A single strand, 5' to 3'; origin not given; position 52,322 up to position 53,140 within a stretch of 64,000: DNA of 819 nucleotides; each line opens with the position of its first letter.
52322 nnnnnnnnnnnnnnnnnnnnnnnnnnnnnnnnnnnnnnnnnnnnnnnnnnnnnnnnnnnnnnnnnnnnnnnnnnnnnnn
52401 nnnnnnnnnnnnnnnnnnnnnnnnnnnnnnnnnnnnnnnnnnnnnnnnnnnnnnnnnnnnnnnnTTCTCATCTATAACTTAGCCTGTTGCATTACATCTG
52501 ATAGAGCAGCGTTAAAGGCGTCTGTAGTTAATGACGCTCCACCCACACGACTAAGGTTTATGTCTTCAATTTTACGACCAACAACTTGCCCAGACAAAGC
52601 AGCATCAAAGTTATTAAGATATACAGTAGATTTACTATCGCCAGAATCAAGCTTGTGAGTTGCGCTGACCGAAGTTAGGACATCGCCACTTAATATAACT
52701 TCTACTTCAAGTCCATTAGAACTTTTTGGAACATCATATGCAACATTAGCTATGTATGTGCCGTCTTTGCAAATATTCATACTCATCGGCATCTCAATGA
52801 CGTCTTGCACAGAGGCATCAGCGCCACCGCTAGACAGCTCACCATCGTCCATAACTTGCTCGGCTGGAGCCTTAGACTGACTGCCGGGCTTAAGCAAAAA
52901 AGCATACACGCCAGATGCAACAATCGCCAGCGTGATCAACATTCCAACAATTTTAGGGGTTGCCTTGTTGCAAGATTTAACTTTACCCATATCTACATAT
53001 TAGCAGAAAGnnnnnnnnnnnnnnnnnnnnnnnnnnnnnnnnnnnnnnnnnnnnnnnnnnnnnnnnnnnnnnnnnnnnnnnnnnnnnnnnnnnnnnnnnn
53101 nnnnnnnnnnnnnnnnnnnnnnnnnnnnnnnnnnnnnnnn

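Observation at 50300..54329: Fur-family-controlled extracytoplasmic redox island: glutaredoxin, ferritin-like, FMN-binding protein, ApbE, and a convergent NOX-like flavocytochrome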

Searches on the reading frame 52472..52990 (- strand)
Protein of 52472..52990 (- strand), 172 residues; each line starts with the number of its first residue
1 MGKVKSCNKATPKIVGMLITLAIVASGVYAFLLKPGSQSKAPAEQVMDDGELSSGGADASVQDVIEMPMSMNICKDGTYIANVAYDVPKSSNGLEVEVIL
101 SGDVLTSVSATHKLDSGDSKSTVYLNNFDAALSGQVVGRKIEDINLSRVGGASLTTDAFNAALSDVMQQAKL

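Call 3: search_protein_families(library=pfam, proteins=[window:52472-52990:-], max_evalue=0.01)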
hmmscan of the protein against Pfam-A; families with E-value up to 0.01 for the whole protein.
window:52472-52990:- (172 aa): 0 families

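Call 6: search_solved_structures(query=window:52472-52990:-, max_evalue=10, show_alignments=3)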
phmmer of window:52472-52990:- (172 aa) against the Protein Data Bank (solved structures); distinct sequences matched with E-value up to 10: 0.

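Call 8: find_homologous_proteins(query=window:52472-52990:-, max_evalue=0.001)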
Query window:52472-52990:- (172 aa): 35 proteins with E <= 0.001 among 235 candidates.
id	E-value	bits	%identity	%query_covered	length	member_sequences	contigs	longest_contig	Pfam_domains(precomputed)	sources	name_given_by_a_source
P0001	4.5e-102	356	100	100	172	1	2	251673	-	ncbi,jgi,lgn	ncbi:MAG: hypothetical protein PVI21_03590 [Candidatus Woesebacteria bacterium]|jgi:hypothetical pro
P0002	3.0e-44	169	54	99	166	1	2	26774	-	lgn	-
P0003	4.3e-40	155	49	97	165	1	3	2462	-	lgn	-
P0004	8.1e-31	125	41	98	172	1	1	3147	-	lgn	-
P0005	3.9e-24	103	41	97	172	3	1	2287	-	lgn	-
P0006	3.1e-23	101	40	97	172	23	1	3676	-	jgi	jgi:uncharacterized protein with FMN-binding domain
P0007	3.9e-23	100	38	97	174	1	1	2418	-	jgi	jgi:hypothetical protein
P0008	1.7e-22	98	34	97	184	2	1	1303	-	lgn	-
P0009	1.5e-21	95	39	56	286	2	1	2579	PF04205.20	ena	-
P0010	2.9e-21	94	37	97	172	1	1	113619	-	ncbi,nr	ncbi:MAG TPA: hypothetical protein VMR45_04500 [Patescibacteria group bacterium]|nr:hypothetical pro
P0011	1.4e-20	92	37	97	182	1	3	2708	-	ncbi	-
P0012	2.5e-20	91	34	95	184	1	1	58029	-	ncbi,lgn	-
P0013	6.5e-19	86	36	99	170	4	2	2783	-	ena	-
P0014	1.6e-18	85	35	97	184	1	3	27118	-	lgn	-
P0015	9.6e-18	83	32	97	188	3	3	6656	-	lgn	-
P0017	5.1e-16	77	32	98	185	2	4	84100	-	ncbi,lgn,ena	-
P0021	2.2e-11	62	38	64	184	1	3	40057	-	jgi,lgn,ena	-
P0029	3.9e-8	51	29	83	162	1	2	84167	PF04205.20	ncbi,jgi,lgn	-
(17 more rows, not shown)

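Call 13: search_protein_families(library=pfam, alignment_id=A1, max_evalue=1)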
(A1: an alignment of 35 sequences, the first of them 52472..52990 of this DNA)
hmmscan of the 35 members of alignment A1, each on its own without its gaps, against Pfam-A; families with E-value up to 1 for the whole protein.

A. member 1, window:52472-52990:- (172 aa): 0 families

B. families by the number of members that match (of 35 scanned): 53 families (the first 25 are shown)
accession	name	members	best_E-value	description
PF04205.19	FMN_bind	12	1.6e-06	FMN-binding domain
PF21827.1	New_glue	5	0.0005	New glue protein family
PF14221.11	DUF4330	3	0.0011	Domain of unknown function (DUF4330)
PF09136.16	Glucodextran_B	2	0.0015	Glucodextranase, domain B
PF12685.13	SpoIIIAH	2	0.0036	SpoIIIAH-like protein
PF22251.1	PFF1_TM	2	0.026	Vacuolar membrane protease, transmembrane domain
PF22852.1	SoxE_N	2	0.057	Sulfocyanin, N-terminal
PF02961.22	SAM_BAF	2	0.13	Barrier to autointegration factor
PF07790.16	Pilin_N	2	0.19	Archaeal Type IV pilin, N-terminal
PF16118.10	DUF4834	2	0.21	Domain of unknown function (DUF4834)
PF02497.21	Arteri_GP4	1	0.0046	Arterivirus glycoprotein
PF07489.16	Tir_receptor_C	1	0.0068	Translocated intimin receptor (Tir) C-terminus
PF17247.7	DUF5316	1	0.014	Family of unknown function (DUF5316)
PF06237.18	SLC52_ribofla_tr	1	0.025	Solute carrier family 52, riboflavin transporter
PF11381.13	DUF3185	1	0.034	Protein of unknown function (DUF3185)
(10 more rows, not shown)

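Call 15: predict_structure(alignment_id=A1)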
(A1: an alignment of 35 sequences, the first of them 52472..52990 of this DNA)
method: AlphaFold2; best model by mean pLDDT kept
length: 172 residues; sequences in the alignment: 35
mean_pLDDT: 80.5   pTM: 0.59
mean pLDDT of the five models: 80.5, 80.4, 79.7, 79.6, 79.4
residues with pLDDT >= 90: 82; 70-90: 38; 50-70: 44; < 50: 8
segments of 3 or more residues with pLDDT < 50: 36-39
pLDDT, mean of each block of 10 residues (from residue 1): 59 65 78 57 53 56 64 93 94 97 97 84 91 95 92 94 97 94
secondary structure, 60 per line:
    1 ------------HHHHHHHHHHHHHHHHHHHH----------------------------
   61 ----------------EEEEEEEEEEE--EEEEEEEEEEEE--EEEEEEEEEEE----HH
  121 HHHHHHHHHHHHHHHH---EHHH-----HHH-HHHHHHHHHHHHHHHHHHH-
elements in order: H13-32 E77-87 E90-101 E104-114 H119-136 H153-171

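Call 16: find_encoding_contigs(protein=P0002, flank=8000, max_places=2)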
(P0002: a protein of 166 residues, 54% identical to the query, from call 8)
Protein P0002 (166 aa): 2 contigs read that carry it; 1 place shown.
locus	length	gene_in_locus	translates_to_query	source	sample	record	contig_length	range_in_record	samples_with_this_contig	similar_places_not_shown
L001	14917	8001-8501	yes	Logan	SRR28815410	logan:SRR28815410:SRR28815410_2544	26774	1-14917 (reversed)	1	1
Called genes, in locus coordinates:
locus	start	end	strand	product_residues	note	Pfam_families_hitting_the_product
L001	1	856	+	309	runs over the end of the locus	PF00146:NADHdh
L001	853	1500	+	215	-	-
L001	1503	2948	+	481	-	PF00361:Proton_antipo_M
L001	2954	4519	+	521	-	PF00329:Complex1_30kDa, PF00346:Complex1_49kDa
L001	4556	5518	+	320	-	PF03602:Cons_hypoth95 (faint), PF01170:UPF0020 (weak)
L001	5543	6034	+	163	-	-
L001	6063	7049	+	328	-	-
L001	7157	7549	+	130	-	PF01475:FUR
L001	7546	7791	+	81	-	PF00462:Glutaredoxin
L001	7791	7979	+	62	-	-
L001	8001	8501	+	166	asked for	-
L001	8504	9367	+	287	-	PF02424:ApbE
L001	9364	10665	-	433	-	PF01794:Ferric_reduct, PF00970:FAD_binding_6, PF08022:FAD_binding_8, PF00175:NAD_binding_1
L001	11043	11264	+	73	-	-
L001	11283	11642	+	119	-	PF07784:DUF1622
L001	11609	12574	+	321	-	PF01040:UbiA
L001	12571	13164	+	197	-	PF12710:HAD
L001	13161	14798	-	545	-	PF13231:PMT_2 (weak)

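Call 18: find_encoding_contigs(protein=P0010, flank=8000, max_places=2)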
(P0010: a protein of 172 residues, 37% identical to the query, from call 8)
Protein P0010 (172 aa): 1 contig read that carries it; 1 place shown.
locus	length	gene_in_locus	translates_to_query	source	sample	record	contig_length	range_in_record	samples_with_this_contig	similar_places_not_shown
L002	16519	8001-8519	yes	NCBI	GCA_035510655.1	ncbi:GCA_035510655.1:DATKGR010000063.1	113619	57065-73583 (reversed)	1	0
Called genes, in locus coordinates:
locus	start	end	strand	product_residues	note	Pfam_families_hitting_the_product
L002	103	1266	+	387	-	PF04041:Glyco_hydro_130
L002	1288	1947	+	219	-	-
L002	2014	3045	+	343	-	-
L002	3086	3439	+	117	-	-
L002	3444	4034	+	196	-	-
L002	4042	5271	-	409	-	-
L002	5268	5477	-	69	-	-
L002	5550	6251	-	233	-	PF00440:TetR_N, PF02909:TetR_C_1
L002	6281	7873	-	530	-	PF06609:TRI12, PF00083:Sugar_tr, PF07690:MFS_1, PF11700:ATG22 (weak)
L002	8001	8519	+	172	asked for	-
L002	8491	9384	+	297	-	PF02424:ApbE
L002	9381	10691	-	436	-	PF01794:Ferric_reduct, PF00970:FAD_binding_6, PF08022:FAD_binding_8, PF00175:NAD_binding_1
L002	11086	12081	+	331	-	PF20706:GT4-conflict (weak), PF00534:Glycos_transf_1, PF13692:Glyco_trans_1_4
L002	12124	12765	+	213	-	PF00702:Hydrolase, PF12710:HAD (weak), PF13419:HAD_2, PF13242:Hydrolase_like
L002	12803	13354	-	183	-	-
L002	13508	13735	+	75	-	-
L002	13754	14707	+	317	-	PF00795:CN_hydrolase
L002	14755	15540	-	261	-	PF00696:AA_kinase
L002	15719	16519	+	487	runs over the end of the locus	PF01564:Spermine_synth, PF13649:Methyltransf_25 (faint)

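Call 19: find_encoding_contigs(protein=P0017, flank=8000, max_places=2)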
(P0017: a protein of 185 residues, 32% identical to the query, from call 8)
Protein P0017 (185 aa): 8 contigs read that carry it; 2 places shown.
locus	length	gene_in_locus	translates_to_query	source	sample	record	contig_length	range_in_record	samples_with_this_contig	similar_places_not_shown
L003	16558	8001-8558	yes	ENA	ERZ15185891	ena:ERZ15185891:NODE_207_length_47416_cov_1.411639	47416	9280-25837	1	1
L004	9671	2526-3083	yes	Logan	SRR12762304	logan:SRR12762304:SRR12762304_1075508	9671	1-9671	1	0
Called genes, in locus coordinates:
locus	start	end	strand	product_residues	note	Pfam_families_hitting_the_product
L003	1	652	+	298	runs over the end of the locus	PF03413:PepSY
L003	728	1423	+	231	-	PF13462:Thioredoxin_4, PF01323:DSBA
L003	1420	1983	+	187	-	-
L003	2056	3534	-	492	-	PF07991:KARI_N, PF01450:KARI_C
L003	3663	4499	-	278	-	-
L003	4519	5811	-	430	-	PF14821:Thr_synth_N, PF00291:PALP, PF24857:THR4_C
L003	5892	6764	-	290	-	PF02661:Fic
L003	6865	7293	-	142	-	PF01797:Y1_Tnp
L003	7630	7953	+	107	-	PF01544:CorA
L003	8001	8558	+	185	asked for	-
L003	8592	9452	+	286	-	PF02424:ApbE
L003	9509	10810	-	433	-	PF01794:Ferric_reduct, PF08022:FAD_binding_8 (faint), PF00175:NAD_binding_1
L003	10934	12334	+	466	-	PF01794:Ferric_reduct, PF00970:FAD_binding_6 (weak), PF08022:FAD_binding_8, PF00175:NAD_binding_1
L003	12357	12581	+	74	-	-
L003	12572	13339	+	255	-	-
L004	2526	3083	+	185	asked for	-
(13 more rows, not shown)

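Call 20: fold_search(model_id=the predicted structure, library=pdb)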
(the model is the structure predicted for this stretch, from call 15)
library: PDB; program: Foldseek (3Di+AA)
matches with E <= 10: 573; with E <= 0.001: 0
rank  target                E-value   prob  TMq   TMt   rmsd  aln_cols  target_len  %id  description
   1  1wfz_MODEL_1_A        8.4e-03  0.99  0.36  0.46  15.4       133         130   13  Solution structure of Iron-sulfur cluster protein U (IscU) (released 2004-11-27)
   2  3o6u_C                2.3e-02  0.99  0.37  0.50   6.7       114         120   15  Crystal Structure of CPE2226 protein from Clostridium perfringens. Northeast Structural Genomics Consortium Target CpR (released 2010-08-11)
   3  1su0                  2.8e-02  0.82  0.27  0.32   8.1       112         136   12  Crystal structure of a hypothetical protein at 2.3 A resolution (released 2004-08-24)
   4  7c8o_D                2.9e-02  0.99  0.36  0.52   6.4       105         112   11  Crystal structure of IscU D40A/H106A variant (released 2021-06-09)
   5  7cnv_B                3.1e-02  0.99  0.38  0.49   3.7       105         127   11  Crystal structure of IscU H106C variant (released 2021-08-04)
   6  6jzw_D                3.1e-02  0.80  0.28  0.35  10.2       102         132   14  Crystal structure of SufU from Bacillus subtilis with Cys persulfurated (released 2020-05-06)
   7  7cnv_E                3.3e-02  0.99  0.37  0.48   3.7       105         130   11  Crystal structure of IscU H106C variant (released 2021-08-04)
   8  7c8n                  3.5e-02  0.99  0.38  0.49   4.0       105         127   11  Crystal structure of IscU H106A variant (released 2021-05-26)
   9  7c8m_A                3.8e-02  0.99  0.37  0.48   3.8       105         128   11  Crystal structure of IscU wild-type (released 2021-05-26)
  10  7cnv_F                3.8e-02  0.99  0.37  0.48   3.8       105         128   11  Crystal structure of IscU H106C variant (released 2021-08-04)
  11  3o6u_D                4.0e-02  0.99  0.42  0.57   3.8       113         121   16  Crystal Structure of CPE2226 protein from Clostridium perfringens. Northeast Structural Genomics Consortium Target CpR (released 2010-08-11)
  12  2qq4_I                4.3e-02  0.84  0.30  0.37   9.5       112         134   18  Crystal structure of Iron-sulfur cluster biosynthesis protein IscU (TTHA1736) from thermus thermophilus HB8 (released 2008-07-29)
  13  2qq4_A                4.3e-02  0.77  0.28  0.34   8.4       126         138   11  Crystal structure of Iron-sulfur cluster biosynthesis protein IscU (TTHA1736) from thermus thermophilus HB8 (released 2008-07-29)
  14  3a7u                  5.5e-02  0.95  0.34  0.19   6.5       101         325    8  Crystal structure of the bovine lipoyltransferase in its unliganded form (released 2010-01-19)
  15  7cnv_A                6.2e-02  0.98  0.38  0.47   3.7       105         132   11  Crystal structure of IscU H106C variant (released 2021-08-04)
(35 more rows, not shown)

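Call 21: find_encoding_contigs(protein=P0029, flank=8000, max_places=1)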
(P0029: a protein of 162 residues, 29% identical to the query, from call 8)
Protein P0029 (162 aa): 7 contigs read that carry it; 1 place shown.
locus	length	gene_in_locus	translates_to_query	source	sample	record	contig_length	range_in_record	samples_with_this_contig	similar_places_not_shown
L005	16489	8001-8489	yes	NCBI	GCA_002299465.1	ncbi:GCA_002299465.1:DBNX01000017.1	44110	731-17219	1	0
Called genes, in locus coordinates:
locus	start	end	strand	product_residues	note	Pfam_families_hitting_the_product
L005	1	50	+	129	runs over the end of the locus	-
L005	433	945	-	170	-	PF27765:UCP032817-like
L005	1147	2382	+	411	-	PF07690:MFS_1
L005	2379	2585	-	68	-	PF01638:HxlR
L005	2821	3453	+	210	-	PF00881:Nitroreductase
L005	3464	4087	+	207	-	PF13628:DUF4142 (faint), PF03713:DUF305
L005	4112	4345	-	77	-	-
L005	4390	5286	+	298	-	PF01149:Fapy_DNA_glyco, PF06831:H2TH, PF06827:zf-FPG_IleRS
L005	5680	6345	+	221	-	PF03167:UDG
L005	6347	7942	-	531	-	PF03116:NQR2_RnfD_RnfE (weak), PF00175:NAD_binding_1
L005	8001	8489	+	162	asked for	PF04205:FMN_bind (weak)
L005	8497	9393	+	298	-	PF02424:ApbE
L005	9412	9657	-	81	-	PF02823:ATP-synt_DE_N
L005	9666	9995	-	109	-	-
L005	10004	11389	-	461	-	PF02874:ATP-synt_ab_N, PF00006:ATP-synt_ab, PF22919:ATP-synt_VA_C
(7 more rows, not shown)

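Call 22: find_encoding_contigs(protein=P0021, flank=8000, max_places=1)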
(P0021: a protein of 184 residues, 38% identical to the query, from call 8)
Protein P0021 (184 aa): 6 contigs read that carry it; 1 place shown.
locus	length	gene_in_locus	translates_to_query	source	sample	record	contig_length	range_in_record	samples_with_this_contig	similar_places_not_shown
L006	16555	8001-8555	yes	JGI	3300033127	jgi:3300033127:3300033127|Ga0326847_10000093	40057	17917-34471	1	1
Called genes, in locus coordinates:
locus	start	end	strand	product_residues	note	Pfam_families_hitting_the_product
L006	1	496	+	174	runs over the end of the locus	PF01327:Pep_deformylase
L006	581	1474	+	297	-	PF00551:Formyl_trans_N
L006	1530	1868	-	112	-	-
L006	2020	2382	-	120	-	PF02482:Ribosomal_S30AE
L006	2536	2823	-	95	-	PF00462:Glutaredoxin, PF02798:GST_N (faint), PF05768:Glrx-like (weak), PF13417:GST_N_3, PF13409:GST_N_2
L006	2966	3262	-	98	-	-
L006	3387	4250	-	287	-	PF01149:Fapy_DNA_glyco, PF06831:H2TH, PF06827:zf-FPG_IleRS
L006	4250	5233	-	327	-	PF13354:Beta-lactamase2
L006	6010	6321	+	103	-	-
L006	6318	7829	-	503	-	PF03116:NQR2_RnfD_RnfE (faint), PF00175:NAD_binding_1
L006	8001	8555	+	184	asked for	-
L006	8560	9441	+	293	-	PF02424:ApbE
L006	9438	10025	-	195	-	PF00677:Lum_binding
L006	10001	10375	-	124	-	PF01687:Flavokinase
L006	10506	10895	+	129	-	PF01124:MAPEG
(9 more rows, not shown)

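Call 23: find_encoding_contigs(protein=P0012, flank=8000, max_places=1)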
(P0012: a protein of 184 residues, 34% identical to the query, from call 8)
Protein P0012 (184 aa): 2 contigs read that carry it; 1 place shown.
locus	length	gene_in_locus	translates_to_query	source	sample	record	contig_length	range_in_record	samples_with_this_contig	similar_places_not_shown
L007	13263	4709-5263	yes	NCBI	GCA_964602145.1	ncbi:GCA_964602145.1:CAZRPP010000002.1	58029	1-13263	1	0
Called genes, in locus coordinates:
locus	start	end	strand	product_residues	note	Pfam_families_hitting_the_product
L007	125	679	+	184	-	-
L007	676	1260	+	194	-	PF00510:COX3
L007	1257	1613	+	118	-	PF03626:COX4_pro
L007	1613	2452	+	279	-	PF01040:UbiA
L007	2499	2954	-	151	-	-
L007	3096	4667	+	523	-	PF09972:DUF2207, PF20990:DUF2207_C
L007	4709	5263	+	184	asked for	-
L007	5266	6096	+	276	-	PF02424:ApbE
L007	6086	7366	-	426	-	PF01794:Ferric_reduct, PF08022:FAD_binding_8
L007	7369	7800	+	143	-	PF09966:DUF2200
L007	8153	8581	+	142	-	-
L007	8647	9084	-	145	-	PF01812:5-FTHF_cyc-lig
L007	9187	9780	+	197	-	PF01464:SLT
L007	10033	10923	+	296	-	-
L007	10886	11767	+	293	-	PF00005:ABC_tran, PF02463:SMC_N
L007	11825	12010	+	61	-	-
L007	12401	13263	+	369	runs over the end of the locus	PF00438:S-AdoMet_synt_N, PF02772:S-AdoMet_synt_M, PF02773:S-AdoMet_synt_C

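Call 29: search_solved_structures(query=A1, max_evalue=10, show_alignments=3)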
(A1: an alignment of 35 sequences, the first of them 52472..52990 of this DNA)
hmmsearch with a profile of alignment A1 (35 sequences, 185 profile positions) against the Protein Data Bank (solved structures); distinct sequences matched with E-value up to 10: 5.
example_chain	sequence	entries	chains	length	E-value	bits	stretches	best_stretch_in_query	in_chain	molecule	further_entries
4les_A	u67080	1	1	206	0.073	16.3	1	44-123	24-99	Protein - conserved hypothetical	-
8p2a_A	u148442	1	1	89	0.31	14.3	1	101-181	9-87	FMN-binding domain-containing protein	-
4dci_A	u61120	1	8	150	0.31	14.3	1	52-124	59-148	uncharacterized protein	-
8g7y_C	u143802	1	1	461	3.1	11.1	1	5-78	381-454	Neurexin-1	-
8g7z_C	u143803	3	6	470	5.4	10.3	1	5-90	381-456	Neurexin-1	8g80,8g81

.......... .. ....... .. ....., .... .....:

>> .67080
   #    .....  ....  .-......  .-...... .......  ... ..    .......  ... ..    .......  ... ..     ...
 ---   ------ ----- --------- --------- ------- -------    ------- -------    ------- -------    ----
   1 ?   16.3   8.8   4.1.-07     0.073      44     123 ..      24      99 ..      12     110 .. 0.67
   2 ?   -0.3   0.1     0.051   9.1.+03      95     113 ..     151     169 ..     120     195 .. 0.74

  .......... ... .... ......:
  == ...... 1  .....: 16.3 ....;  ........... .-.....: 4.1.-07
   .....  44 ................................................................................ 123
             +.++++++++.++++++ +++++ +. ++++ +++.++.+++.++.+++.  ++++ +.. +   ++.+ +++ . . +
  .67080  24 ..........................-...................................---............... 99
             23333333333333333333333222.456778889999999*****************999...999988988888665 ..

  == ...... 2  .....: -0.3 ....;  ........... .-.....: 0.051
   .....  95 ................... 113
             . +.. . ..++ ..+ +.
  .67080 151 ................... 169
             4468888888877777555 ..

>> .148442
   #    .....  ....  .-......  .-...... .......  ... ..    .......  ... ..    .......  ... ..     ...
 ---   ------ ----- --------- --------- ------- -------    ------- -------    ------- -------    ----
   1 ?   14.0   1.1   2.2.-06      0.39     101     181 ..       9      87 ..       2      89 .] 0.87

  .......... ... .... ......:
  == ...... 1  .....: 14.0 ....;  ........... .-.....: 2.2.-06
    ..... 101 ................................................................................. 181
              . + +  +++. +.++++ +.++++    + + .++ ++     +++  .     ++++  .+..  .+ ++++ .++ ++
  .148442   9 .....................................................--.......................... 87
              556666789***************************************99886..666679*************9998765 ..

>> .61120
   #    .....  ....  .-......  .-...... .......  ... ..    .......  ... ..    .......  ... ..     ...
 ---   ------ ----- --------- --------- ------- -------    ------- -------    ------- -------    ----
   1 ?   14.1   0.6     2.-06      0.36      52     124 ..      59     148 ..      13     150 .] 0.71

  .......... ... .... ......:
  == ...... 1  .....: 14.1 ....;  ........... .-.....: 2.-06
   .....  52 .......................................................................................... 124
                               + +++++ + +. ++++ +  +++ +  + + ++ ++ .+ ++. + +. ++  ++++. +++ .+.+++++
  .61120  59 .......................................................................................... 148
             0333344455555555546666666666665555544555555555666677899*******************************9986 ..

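Call 45: search_protein_families(library=ncbifam, proteins=[window:52472-52990:-], max_evalue=0.01)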
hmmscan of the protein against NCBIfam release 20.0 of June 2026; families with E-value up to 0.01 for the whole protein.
window:52472-52990:- (172 aa): 0 families

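Call 52: find_related_loci(query=A1, collection=genome_contigs, flank=7000)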
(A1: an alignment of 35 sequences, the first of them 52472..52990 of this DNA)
Query A1 (172 aa) in genome_contigs; peptide patterns used: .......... (x = any residue, [..] = any of these).
67 stretches matched a pattern; 63 encode a relative of the query (tblastn E <= 1e-3); 63 distinct loci.
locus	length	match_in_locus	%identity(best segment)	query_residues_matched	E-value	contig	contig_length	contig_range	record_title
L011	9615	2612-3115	36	6-171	6e-28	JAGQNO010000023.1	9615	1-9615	MAG: Candidatus Saccharibacteria bacterium isolate HKST-UBA70 NODE_23_length_9615_cov_3.527259, whole genome shotgun seq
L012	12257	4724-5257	34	8-171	8e-26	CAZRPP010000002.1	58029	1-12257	MAG TPA_asm: uncultured Candidatus Saccharibacteria bacterium isolate SRP285395_co1_152 genome assembly, contig: NODE_63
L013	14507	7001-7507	34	4-171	4e-24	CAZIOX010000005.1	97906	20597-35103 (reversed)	MAG TPA_asm: uncultured Candidatus Saccharibacteria bacterium isolate SRP285395_co1_272 genome assembly, contig: NODE_20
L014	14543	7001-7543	34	1-171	4e-22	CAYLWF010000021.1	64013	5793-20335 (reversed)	MAG TPA_asm: uncultured Candidatus Saccharibacteria bacterium isolate SRP135725_co2_488 genome assembly, contig: k141_64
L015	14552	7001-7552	32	4-171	2e-21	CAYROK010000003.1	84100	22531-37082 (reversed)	MAG TPA_asm: uncultured Candidatus Saccharibacteria bacterium isolate SRP286056_co1_650 genome assembly, contig: NODE_22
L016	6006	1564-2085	35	1-171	2e-20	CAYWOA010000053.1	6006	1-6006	MAG TPA_asm: uncultured Candidatus Saccharibacteria bacterium isolate SRP135725_co1_623 genome assembly, contig: NODE_20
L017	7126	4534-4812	46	76-169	3e-20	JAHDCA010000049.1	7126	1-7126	MAG: Candidatus Dojkabacteria bacterium isolate MAG-123 RZ_28818, whole genome shotgun sequence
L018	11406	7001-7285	46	75-171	3e-20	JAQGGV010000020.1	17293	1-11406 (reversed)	MAG: Candidatus Saccharibacteria bacterium isolate RYN_416 scaffold_763187, whole genome shotgun sequence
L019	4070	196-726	36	4-171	5e-20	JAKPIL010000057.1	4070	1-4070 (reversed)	MAG: bacterium isolate USOA134_metabat.4 k141_661392, whole genome shotgun sequence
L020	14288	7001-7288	41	75-171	1e-19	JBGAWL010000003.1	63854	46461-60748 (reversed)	MAG: Candidatus Saccharimonadales bacterium isolate MAG_MBR_AS.65 MBRAS-65_NODE_3_length_63854_cov_4.407216, whole genom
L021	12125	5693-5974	40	75-171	3e-19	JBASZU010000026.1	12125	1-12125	MAG: Candidatus Saccharimonadales bacterium isolate MFD10491_ilm_asm_bin31 k127_91864, whole genome shotgun sequence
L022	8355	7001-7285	42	75-171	3e-18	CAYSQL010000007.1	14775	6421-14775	MAG TPA_asm: uncultured Candidatus Saccharibacteria bacterium isolate SRP216815_co1_70 genome assembly, contig: NODE_505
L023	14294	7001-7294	43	73-170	7e-18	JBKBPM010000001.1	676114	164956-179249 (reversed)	MAG: Candidatus Paceibacteria bacterium isolate 21H_026.bin.18 NODE_12_length_676114_cov_195.947735, whole genome shotgu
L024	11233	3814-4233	33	12-171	6e-18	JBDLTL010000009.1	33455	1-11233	MAG: Candidatus Parcubacteria bacterium isolate lewisrun_2019_sw_WHONDRS-S19S_0014_A_bin.41 scaffold_0000228, whole geno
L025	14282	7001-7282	40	75-170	8e-18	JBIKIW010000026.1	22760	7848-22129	MAG: Limisphaerales bacterium isolate ME2014-06-16_3300033992_group5_bin170 Rohwer_bin1522_scaffold_1070_c1, whole genom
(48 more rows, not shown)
